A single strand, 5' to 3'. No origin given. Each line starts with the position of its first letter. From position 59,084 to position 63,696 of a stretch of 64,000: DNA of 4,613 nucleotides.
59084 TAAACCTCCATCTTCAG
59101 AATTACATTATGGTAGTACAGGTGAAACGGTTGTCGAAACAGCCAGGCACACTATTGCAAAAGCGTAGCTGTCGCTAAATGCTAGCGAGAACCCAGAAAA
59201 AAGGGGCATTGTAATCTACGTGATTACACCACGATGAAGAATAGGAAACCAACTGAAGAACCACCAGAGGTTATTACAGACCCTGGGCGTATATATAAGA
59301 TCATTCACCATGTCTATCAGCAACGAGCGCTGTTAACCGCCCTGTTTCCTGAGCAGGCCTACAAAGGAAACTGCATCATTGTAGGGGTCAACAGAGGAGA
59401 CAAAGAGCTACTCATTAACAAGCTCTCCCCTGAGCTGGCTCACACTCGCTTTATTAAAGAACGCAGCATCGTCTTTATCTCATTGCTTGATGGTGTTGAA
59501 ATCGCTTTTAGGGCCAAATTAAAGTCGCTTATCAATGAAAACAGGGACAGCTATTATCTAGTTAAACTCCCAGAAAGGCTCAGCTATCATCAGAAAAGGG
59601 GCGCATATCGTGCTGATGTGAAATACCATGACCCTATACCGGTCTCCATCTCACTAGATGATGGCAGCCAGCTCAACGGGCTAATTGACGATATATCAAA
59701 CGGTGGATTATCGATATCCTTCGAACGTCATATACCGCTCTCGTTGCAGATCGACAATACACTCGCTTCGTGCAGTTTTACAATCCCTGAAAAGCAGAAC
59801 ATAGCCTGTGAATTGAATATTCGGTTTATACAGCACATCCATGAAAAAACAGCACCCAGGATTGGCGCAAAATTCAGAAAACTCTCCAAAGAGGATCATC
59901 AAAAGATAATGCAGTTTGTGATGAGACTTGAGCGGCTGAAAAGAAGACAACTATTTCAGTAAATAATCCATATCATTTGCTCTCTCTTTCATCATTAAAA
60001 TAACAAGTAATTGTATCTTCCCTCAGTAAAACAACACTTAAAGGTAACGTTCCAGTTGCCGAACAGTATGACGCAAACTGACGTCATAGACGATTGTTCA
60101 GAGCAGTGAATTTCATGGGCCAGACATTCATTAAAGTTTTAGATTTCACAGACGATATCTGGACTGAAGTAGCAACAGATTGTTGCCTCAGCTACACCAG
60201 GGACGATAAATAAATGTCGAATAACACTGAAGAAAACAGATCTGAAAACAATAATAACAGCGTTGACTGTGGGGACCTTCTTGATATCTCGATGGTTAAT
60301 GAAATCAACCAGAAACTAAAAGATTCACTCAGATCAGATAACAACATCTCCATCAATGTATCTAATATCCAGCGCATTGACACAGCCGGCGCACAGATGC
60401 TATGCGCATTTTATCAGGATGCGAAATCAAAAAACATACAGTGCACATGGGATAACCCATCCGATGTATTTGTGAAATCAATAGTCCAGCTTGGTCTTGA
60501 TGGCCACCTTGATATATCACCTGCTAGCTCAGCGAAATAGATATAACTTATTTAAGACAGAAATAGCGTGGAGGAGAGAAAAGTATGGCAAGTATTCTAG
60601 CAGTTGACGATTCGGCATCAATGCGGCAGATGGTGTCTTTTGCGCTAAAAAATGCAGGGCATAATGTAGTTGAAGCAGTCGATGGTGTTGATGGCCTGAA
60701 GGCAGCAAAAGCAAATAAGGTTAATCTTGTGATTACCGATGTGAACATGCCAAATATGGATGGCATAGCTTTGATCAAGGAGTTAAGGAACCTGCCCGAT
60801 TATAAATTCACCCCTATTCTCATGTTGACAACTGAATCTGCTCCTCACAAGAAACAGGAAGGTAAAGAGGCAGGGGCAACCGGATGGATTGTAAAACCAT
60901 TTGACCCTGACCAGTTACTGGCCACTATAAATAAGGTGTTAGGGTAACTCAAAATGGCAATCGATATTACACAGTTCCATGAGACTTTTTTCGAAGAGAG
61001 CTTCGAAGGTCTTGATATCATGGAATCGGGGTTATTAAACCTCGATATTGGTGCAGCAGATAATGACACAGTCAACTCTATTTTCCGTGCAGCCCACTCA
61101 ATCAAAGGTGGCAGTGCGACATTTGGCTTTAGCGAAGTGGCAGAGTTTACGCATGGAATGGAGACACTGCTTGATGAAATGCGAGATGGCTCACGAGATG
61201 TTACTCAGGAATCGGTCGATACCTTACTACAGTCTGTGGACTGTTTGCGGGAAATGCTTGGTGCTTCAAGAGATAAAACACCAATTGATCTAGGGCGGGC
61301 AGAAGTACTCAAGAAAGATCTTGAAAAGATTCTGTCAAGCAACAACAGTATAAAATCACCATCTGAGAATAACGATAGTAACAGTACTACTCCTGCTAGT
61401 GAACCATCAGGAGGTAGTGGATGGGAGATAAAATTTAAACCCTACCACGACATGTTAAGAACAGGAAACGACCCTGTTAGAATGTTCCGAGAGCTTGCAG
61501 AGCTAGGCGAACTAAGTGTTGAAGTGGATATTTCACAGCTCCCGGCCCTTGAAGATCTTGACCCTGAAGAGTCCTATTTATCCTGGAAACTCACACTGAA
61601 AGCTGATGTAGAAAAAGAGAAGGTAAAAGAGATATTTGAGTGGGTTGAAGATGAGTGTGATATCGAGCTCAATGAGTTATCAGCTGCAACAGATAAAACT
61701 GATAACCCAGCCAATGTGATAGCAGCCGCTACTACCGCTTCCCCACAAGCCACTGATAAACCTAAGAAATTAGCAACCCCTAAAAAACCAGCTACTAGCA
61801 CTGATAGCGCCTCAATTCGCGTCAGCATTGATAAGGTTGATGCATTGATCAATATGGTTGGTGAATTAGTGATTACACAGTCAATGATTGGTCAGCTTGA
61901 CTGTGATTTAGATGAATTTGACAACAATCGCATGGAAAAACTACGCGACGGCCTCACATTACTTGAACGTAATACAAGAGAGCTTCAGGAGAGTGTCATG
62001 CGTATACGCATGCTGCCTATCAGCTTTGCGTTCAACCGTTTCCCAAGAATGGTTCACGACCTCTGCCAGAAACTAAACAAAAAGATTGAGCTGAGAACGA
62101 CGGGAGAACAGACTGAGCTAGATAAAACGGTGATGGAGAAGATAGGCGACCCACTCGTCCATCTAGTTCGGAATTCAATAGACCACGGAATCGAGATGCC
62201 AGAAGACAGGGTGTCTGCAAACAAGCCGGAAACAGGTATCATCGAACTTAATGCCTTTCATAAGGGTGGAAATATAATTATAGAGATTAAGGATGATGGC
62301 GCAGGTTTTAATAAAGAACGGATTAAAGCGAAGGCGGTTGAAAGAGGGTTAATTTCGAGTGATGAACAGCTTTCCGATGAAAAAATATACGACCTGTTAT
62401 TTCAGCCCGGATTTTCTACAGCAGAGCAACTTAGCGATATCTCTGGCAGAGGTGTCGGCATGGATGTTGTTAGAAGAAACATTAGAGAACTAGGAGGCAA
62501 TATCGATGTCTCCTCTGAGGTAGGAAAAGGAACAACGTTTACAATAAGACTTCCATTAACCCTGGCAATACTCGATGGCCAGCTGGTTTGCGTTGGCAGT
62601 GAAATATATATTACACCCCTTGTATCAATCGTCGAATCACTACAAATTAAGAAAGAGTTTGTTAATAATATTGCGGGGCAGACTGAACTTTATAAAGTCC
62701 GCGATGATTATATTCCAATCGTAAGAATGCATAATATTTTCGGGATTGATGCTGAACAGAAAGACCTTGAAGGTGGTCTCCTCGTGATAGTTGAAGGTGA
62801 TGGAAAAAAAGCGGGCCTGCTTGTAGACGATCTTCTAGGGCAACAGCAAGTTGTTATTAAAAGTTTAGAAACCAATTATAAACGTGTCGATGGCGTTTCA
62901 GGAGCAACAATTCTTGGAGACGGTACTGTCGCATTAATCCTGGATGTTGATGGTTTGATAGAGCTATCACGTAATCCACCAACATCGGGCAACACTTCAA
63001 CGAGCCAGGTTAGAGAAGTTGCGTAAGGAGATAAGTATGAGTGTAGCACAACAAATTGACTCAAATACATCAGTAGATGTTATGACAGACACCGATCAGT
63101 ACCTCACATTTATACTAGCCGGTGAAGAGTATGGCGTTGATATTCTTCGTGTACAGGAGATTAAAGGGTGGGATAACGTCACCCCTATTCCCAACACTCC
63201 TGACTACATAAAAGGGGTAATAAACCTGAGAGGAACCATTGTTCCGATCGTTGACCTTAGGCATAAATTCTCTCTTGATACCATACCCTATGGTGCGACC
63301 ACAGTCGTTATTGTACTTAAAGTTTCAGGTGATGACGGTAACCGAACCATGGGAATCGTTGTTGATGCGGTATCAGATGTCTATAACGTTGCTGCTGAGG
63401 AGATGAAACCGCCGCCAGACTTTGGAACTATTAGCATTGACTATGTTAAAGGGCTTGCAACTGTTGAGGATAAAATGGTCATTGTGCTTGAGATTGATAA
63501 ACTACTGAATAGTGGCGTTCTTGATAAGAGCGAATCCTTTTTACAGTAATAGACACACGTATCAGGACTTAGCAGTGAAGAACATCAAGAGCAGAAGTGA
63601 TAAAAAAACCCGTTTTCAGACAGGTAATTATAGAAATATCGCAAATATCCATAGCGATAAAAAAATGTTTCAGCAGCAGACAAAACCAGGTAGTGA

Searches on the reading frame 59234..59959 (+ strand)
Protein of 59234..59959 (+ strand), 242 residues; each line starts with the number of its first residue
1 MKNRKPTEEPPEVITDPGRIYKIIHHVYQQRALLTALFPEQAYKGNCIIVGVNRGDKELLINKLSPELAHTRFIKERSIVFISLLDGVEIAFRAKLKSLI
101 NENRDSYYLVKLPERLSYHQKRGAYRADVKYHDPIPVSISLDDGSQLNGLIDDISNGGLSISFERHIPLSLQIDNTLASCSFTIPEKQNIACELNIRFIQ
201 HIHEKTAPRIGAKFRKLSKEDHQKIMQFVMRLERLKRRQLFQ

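Call 48: search_protein_families(library=pfam, proteins=[window:59234-59959:+], max_evalue=0.0001)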
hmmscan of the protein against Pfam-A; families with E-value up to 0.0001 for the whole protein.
window:59234-59959:+ (242 aa): 2 families
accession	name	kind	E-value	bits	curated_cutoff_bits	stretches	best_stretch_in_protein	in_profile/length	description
PF07238.19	PilZ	-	4.2e-10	40.3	22.5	1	120-230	1-101/102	PilZ domain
PF07317.18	PilZN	-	2e-08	34.5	23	1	14-116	3-105/107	Flagellar regulator YcgR, PilZN domain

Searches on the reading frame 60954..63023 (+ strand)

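Call 48: search_protein_families(library=pfam, proteins=[window:60954-63023:+], max_evalue=0.0001)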
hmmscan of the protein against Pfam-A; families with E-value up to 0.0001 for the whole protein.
window:60954-63023:+ (690 aa): 4 families
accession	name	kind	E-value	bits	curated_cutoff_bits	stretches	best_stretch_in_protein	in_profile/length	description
PF01584.24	CheW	-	1.5e-26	93.1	23.5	1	544-670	4-135/138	CheW-like domain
PF02518.31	HATPase_c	-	3e-20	73.1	26.4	1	400-536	5-110/111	Histidine kinase-, DNA gyrase B-, and HSP90-like ATPase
PF02895.20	H-kinase_dim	-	2e-19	70.2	23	1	286-351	2-68/68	Signal transducing histidine kinase, homodimeric domain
PF01627.28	Hpt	-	1.9e-17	63.7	24.6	1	8-102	2-78/84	Hpt domain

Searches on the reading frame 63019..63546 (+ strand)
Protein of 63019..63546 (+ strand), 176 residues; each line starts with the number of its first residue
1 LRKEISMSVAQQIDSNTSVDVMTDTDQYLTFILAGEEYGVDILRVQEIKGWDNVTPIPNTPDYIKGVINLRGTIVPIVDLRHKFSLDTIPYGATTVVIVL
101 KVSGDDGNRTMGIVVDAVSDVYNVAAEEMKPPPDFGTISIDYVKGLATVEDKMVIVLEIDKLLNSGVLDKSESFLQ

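Call 48: search_protein_families(library=pfam, proteins=[window:63019-63546:+], max_evalue=0.0001)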
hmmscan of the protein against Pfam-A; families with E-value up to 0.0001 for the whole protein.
window:63019-63546:+ (176 aa): 1 family
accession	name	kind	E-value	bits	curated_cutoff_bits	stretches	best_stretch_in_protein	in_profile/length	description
PF01584.24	CheW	-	6.6e-38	129.9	23.5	1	27-165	1-136/138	CheW-like domain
